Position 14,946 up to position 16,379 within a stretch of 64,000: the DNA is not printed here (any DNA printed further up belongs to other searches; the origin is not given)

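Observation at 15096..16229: CinA-C/PncC (NMN deamidase) fused to PurN, encoded right after NMNAT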

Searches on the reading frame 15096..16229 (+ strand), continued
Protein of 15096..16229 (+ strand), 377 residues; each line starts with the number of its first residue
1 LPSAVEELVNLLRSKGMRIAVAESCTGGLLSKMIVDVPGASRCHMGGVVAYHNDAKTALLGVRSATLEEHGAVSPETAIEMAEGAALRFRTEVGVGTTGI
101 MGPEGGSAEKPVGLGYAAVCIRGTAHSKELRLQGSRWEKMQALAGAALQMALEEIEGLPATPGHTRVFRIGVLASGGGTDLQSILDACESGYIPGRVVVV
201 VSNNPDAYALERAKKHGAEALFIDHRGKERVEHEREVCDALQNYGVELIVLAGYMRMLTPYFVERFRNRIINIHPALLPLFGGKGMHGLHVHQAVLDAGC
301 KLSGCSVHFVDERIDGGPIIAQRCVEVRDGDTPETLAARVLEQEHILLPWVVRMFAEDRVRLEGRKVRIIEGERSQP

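Call 11: find_encoding_contigs(protein=P0012, flank=6000, max_places=2)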
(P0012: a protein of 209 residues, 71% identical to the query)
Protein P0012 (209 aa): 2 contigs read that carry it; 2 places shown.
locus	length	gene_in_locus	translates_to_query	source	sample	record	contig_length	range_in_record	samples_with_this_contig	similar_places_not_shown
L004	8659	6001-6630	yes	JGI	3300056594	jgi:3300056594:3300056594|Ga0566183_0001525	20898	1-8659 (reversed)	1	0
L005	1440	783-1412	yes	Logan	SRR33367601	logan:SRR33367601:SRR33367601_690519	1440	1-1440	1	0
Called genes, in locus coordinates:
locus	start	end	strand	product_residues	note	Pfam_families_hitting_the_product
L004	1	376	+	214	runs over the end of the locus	PF00025:Arf, PF00071:Ras, PF08477:Roc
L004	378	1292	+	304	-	PF05763:DUF835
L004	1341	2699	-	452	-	PF03721:UDPG_MGDP_dh_N, PF00984:UDPG_MGDP_dh, PF03720:UDPG_MGDP_dh_C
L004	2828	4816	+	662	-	PF00493:MCM (faint), PF01078:Mg_chelatase, PF13245:AAA_19 (faint), PF07728:AAA_5 (faint), PF00158:Sigma54_activat, PF20436:LonB_AAA-LID (weak), PF05362:Lon_C, PF13541:ChlI, +2 more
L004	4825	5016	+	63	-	-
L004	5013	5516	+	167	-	PF01467:CTP_transf_like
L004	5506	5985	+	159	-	PF02464:CinA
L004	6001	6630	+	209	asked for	PF00551:Formyl_trans_N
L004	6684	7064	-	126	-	-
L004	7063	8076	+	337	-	PF02445:NadA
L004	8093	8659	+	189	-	?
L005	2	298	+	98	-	?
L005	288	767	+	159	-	PF02464:CinA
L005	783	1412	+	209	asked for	PF00551:Formyl_trans_N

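Call 12: find_encoding_contigs(protein=P0015, flank=5000, max_places=1)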
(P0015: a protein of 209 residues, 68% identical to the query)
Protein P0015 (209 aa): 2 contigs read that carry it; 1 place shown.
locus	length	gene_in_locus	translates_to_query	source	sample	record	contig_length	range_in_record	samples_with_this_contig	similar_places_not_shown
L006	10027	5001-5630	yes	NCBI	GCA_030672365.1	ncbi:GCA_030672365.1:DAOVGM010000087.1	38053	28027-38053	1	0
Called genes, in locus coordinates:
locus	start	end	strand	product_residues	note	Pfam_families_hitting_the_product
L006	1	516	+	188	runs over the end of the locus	-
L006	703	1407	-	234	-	PF00535:Glycos_transf_2, PF10111:Glyco_tranf_2_2 (weak), PF13641:Glyco_tranf_2_3 (weak)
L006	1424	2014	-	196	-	PF10108:DNA_pol_B_exo2, PF13482:RNase_H_2, PF03104:DNA_pol_B_exo1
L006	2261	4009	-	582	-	PF00037:Fer4 (faint), PF01472:PUA, PF01507:PAPS_reduct, PF13187:Fer4_9 (weak), PF14697:Fer4_21, PF12838:Fer4_7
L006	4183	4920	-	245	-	PF00705:PCNA_N, PF02144:Rad1 (weak), PF02747:PCNA_C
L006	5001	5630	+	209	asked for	PF00551:Formyl_trans_N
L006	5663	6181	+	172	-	-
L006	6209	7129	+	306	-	PF00005:ABC_tran, PF13304:AAA_21, PF13732:DrrA1-3_C (weak)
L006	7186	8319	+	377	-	PF12679:ABC2_membrane_2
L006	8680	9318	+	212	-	PF03413:PepSY (weak)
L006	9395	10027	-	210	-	?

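Call 13: find_encoding_contigs(protein=P0065, flank=5000, max_places=1)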
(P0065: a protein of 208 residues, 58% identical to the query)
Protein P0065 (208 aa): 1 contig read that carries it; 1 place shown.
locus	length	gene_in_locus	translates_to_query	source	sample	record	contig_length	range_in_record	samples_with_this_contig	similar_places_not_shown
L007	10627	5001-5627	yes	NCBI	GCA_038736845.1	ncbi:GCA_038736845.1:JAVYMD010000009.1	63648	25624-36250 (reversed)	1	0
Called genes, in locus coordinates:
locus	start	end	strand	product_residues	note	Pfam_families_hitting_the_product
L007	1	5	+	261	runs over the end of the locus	PF00575:S1, PF07541:EIF_2_alpha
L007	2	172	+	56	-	PF04135:Nop10p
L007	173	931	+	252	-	PF09754:PAC2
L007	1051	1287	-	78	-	-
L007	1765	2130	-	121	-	PF00072:Response_reg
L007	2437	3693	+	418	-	-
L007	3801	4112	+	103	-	PF02150:Zn_ribbon_RPB9, PF07282:Cas12f1-like_TNB (faint), PF13248:Zn_ribbon_3 (faint), PF01096:Zn_ribbon_TFIIS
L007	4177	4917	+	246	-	PF00705:PCNA_N, PF02747:PCNA_C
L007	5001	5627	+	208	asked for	PF00551:Formyl_trans_N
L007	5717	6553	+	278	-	PF13292:DXP_synthase_N, PF00456:Transketolase_N, PF00676:E1_dh (weak)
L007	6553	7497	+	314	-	PF02779:Transket_pyr, PF02780:Transketolase_C, PF22613:Transketolase_C_1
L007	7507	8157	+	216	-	PF00923:TAL_FSA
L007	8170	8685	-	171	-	-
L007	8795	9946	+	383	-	PF01266:DAO (faint), PF01494:FAD_binding_3, PF04820:Trp_halogenase (faint), PF22578:GGR_cat (weak)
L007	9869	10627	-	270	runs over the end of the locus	-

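Call 14: find_encoding_contigs(protein=P0083, flank=5000, max_places=1)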
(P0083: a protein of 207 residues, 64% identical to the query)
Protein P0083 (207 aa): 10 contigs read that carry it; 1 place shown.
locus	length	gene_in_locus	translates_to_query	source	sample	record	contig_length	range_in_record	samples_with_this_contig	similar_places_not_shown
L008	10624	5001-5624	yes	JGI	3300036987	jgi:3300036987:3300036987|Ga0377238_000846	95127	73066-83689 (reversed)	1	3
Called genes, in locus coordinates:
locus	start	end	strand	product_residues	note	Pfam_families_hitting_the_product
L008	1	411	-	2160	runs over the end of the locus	PF17963:Big_9, PF05345:He_PIG, PF05345:He_PIG, PF17803:Cadherin_4, PF05345:He_PIG, PF18957:RibLong, PF05345:He_PIG, PF17963:Big_9, +15 more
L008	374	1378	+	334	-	PF02540:NAD_synthase, PF03054:tRNA_Me_trans (faint)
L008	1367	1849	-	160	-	-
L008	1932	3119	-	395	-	PF00155:Aminotran_1_2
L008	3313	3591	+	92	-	-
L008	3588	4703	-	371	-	PF01513:NAD_kinase, PF00781:DAGK_cat (faint), PF20143:NAD_kinase_C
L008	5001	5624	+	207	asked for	PF00551:Formyl_trans_N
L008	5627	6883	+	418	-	PF00108:Thiolase_N, PF02803:Thiolase_C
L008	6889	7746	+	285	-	PF02737:3HCDH_N, PF00725:3HCDH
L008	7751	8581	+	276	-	PF00378:ECH_1, PF16113:ECH_2, PF00378:ECH_1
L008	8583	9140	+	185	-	PF02830:V4R (weak)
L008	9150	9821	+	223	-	-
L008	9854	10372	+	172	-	-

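Call 15: find_encoding_contigs(protein=P0030, flank=5000, max_places=1)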
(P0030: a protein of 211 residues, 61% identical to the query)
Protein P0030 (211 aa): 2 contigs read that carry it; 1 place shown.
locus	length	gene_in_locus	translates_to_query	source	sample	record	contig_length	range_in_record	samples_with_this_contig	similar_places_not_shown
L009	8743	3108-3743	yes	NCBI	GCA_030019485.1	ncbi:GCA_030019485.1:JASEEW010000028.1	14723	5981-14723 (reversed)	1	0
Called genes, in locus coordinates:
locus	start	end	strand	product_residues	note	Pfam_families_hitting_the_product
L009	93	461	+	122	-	PF01050:MannoseP_isomer, PF07883:Cupin_2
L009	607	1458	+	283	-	PF00763:THF_DHG_CYH, PF02882:THF_DHG_CYH_C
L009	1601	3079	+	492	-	PF02142:MGS, PF01808:AICARFT_IMPCHas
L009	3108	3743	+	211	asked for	PF00551:Formyl_trans_N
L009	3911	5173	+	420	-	PF01609:DDE_Tnp_1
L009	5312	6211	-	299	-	-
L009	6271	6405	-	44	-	-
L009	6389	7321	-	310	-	PF00070:Pyr_redox (faint), PF00890:FAD_binding_2 (faint), PF01134:GIDA (faint), PF01266:DAO (weak), PF01494:FAD_binding_3 (weak), PF07992:Pyr_redox_2, PF12831:FAD_oxidored (weak), PF13738:Pyr_redox_3, +3 more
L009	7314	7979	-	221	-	PF00857:Isochorismatase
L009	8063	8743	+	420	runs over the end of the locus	PF08245:Mur_ligase_M, PF02875:Mur_ligase_C, PF27239:FOL3_C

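Call 26: search_protein_representatives(protein=window:15096-16229:+)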
Query: 377 residues. Proteins with E-value up to 0.001 (for the whole library): 39530; up to 1e-10: 21849; up to 1e-30: 1403. The best 150 are listed.
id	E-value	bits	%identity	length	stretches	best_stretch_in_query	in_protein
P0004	1.9e-125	434.9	59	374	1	5-369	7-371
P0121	5.4e-69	249.2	56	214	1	168-373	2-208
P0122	1.7e-65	237.7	52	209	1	168-371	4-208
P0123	1.2e-60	221.7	53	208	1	167-368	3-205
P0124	1.3e-59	218.3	51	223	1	167-375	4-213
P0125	7.9e-59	215.7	52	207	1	169-369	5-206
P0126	4.8e-58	213.1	53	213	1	169-369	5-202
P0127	1.3e-57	211.7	50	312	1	166-368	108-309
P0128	1.3e-57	211.7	54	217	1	168-369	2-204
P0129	5.9e-57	209.6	54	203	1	170-369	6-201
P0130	1.1e-56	208.7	51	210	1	170-366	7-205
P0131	1.4e-56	208.3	49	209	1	169-371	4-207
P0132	2.4e-56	207.6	51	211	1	168-371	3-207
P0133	4.1e-56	206.8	49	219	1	167-375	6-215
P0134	1.2e-54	201.9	52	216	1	168-368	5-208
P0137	2.3e-54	201.1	42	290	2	170-330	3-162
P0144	2.1e-52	194.6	47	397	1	169-363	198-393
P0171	1.1e-48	182.4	47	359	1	172-370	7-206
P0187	1.6e-47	178.5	47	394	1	178-369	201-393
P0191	3.4e-47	177.4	48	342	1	149-368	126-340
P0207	1.8e-46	175.1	46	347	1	140-367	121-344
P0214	4.7e-46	173.7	42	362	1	147-369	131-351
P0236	4.2e-45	170.6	39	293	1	144-369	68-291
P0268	5.2e-44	167.0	41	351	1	142-369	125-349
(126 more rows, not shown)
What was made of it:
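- Tried and rejected: A typical bacterial CinA-PurN fusion would score about 270 bits or more and would have ranked second (call 26).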

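Call 31: find_related_loci(query=A1, collection=genome_contigs, flank=6000)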
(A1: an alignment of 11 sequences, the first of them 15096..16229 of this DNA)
Query A1 (377 aa) in genome_contigs; peptide patterns used: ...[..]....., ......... (x = any residue, [..] = any of these).
600 stretches matched a pattern (row limit reached: there are more); 595 encode a relative of the query (tblastn E <= 1e-3); the best 80 are kept; 80 distinct loci.
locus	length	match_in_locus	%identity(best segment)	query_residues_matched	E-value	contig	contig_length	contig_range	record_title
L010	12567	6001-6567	65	168-356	6e-78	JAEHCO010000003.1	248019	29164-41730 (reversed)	MAG: Methanobacteriota archaeon isolate SF.bin51 NODE_3_length_248019_cov_11.093018, whole genome shotgun sequence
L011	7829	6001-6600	63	167-366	2e-74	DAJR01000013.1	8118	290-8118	MAG TPA_asm: Methanomassiliicoccales archaeon UBA147 UBA147_contig_68264, whole genome shotgun sequence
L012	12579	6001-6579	54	168-359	4e-62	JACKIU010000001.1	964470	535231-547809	MAG: Rhodospirillales bacterium isolate HK-STAS-PROT-20 HK-STAS-PROT-20_1, whole genome shotgun sequence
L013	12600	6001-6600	50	169-373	1e-61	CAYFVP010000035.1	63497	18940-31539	MAG TPA_asm: uncultured Thermoplasmatales archaeon isolate ERP108616_co1_160 genome assembly, contig: k119_2104067, whol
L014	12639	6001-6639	51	157-360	3e-61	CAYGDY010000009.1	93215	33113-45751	MAG TPA_asm: uncultured Pseudobdellovibrionaceae bacterium isolate ERP113451_co1_43 genome assembly, contig: NODE_132_le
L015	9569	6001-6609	48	165-372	5e-60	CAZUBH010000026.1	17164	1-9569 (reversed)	MAG TPA_asm: uncultured Thermoplasmatales archaeon isolate SRP141376_co1_301 genome assembly, contig: NODE_6825_length_1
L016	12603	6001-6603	48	169-369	2e-59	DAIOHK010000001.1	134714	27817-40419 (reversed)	MAG TPA_asm: Bacillota bacterium isolate CTOTU40321 NODE_58_length_134714_cov_7.345643, whole genome shotgun sequence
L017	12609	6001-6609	47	168-369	6e-59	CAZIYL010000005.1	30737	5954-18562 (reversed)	MAG TPA_asm: uncultured Deferribacteres bacterium isolate binchicken_co164_28 genome assembly, contig: NODE_145_length_3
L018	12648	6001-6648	49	155-369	2e-58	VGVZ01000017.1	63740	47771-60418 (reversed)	MAG: Ignavibacteria bacterium isolate K_DeepCast_100m_m2_316 K_DeepCast_100m_m2_316_Ga0194127_10000477, whole genome sho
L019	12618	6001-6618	48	165-369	2e-58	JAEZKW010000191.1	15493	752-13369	MAG: Bacillota bacterium isolate OH_CDB_50 k127_2039030, whole genome shotgun sequence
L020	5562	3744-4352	49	166-373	5e-58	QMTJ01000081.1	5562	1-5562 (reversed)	MAG: Thermoplasmata archaeon isolate B24_G9 B24_Guay9_scaffold_26809, whole genome shotgun sequence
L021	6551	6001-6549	52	168-355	9e-58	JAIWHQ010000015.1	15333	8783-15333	MAG: Thermoplasmatota archaeon isolate JL_UM_3 NODE_361_length_15333_cov_0.366386, whole genome shotgun sequence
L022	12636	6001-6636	47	166-376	4e-57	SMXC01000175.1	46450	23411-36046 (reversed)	MAG: Caldithrix sp. isolate N075bin58 k141_736707, whole genome shotgun sequence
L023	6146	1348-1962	49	166-369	3e-57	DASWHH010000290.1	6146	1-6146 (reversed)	MAG TPA_asm: bacterium isolate SMAG_U2837 k141_134837, whole genome shotgun sequence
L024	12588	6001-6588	46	168-362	1e-56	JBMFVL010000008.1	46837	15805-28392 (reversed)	MAG: Thermoplasmata archaeon isolate KM4348-28 NODE_8_length_46837_cov_7.117365, whole genome shotgun sequence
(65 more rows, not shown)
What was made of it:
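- On PurN, phosphoribosylglycinamide formyltransferase (TIGR00639): The loop reads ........, with Asp in place of E. coli's Asn; this variant is widespread (pattern hits in call 31).
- Closest known: PurN, folate-dependent GAR transformylase. Different: It has a 5-residue GGKGM insertion after the HPALLP motif, which many bacterial and archaeal PurNs share (the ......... pattern matched widely in call 31).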

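Call 41: predict_structure(alignment_id=A1)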
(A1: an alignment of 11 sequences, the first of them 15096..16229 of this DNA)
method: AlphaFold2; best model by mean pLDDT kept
length: 377 residues; sequences in the alignment: 11
mean_pLDDT: 84.5   pTM: 0.57
mean pLDDT of the five models: 84.5, 84.2, 83.7, 83.4, 82.2
residues with pLDDT >= 90: 151; 70-90: 183; 50-70: 32; < 50: 11
segments of 3 or more residues with pLDDT < 50: 162-165, 373-377
pLDDT, mean of each block of 10 residues (from residue 1): 78 88 89 82 84 78 91 94 92 95 76 94 92 93 94 83 63 81 89 90 87 90 90 92 92 75 87 71 61 86 87 69 91 88 89 89 82 47
secondary structure, 60 per line:
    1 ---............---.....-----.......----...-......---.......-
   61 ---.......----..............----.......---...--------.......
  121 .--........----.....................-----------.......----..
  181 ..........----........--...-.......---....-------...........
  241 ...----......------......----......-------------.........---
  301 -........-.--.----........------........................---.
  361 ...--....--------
elements in order: H4-15 E19-23 H29-35 E44-49 H53-59 H64-70 H75-88 E93-99 E114-121 E124-131 H136-156 E168-174 H179-190 E195-202 H209-215 E219-222 H230-243 E248-253 H260-265 E270-275 H289-297 E302-309 E319-326 H333-356 E360-363 E366-369
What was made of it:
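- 15555..15599 (+): Inter-domain linker (aa 154-168, ..................). It derives from the former CinA C-terminal tail, the stop codon, the 15-nt spacer and the PurN start. Low pLDDT at aa 157-167 (call 41).
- Checked: The AlphaFold model shows two folded domains joined by a low-confidence linker (aa 157-167; pLDDT below 50 at 162-165) (call 41).
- The AF2 model shows two independent folded domains, a low-confidence linker and pTM 0.57, so no confident inter-domain interface (call 41). No confident inter-domain contact was predicted (call 41). The CinA half folds confidently (call 41).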

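Call 44: find_encoding_contigs(protein=P0013, flank=5000, max_places=1)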
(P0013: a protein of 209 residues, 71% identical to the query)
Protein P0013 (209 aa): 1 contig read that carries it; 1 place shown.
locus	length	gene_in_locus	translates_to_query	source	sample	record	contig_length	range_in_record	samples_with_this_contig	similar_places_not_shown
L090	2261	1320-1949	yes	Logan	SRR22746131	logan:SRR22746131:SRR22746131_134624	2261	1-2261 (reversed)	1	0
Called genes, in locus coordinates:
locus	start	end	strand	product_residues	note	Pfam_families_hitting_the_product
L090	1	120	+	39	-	?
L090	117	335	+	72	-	-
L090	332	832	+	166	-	PF01467:CTP_transf_like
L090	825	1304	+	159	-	PF02464:CinA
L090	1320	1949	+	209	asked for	PF00551:Formyl_trans_N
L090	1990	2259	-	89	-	?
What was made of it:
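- The closest stand-alone PurNs (P0012 and P0013, 71% identical) sit in nadM-cinA(159 aa)-15 nt-purN(209 aa) (calls 11, 44). Split versions of the same gene pair exist in relatives (calls 11, 44).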

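Call 45: find_encoding_contigs(protein=P0020, flank=5000, max_places=1)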
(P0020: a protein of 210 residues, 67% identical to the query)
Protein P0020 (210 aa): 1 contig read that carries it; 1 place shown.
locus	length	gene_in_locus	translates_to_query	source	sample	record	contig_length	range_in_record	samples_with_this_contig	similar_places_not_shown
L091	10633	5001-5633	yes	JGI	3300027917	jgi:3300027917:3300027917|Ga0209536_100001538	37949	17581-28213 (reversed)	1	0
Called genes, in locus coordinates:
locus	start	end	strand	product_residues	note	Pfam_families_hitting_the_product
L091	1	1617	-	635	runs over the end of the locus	PF17214:KH_TffA, PF00753:Lactamase_B, PF16661:Lactamase_B_6, PF23023:Anti-Pycsar_Apyc1 (faint), PF12706:Lactamase_B_2, PF10996:Beta-Casp, PF07521:RMMBL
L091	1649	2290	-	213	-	PF00227:Proteasome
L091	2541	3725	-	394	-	PF00155:Aminotran_1_2, PF01212:Beta_elim_lyase (faint)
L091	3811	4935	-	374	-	PF01513:NAD_kinase, PF00781:DAGK_cat (faint), PF20143:NAD_kinase_C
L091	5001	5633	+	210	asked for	PF00551:Formyl_trans_N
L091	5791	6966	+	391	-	PF00108:Thiolase_N, PF00109:ketoacyl-synt (faint), PF02803:Thiolase_C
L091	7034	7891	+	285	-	PF02737:3HCDH_N, PF00725:3HCDH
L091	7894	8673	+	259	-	PF00378:ECH_1, PF16113:ECH_2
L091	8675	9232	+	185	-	PF02830:V4R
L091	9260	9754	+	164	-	-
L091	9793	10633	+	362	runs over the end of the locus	PF00155:Aminotran_1_2, PF00266:Aminotran_5 (faint)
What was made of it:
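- In other Thermoplasmata purN lies next to PCNA, NAD kinase or folD-purH (calls 12-15, 45).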

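Call 46: find_encoding_contigs(protein=P0001, flank=1000, max_places=2)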
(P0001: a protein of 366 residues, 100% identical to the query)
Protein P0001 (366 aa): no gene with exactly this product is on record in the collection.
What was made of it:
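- Tried and rejected: The look-up of the window's own NCBI protein (P0001) found no record (call 46).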
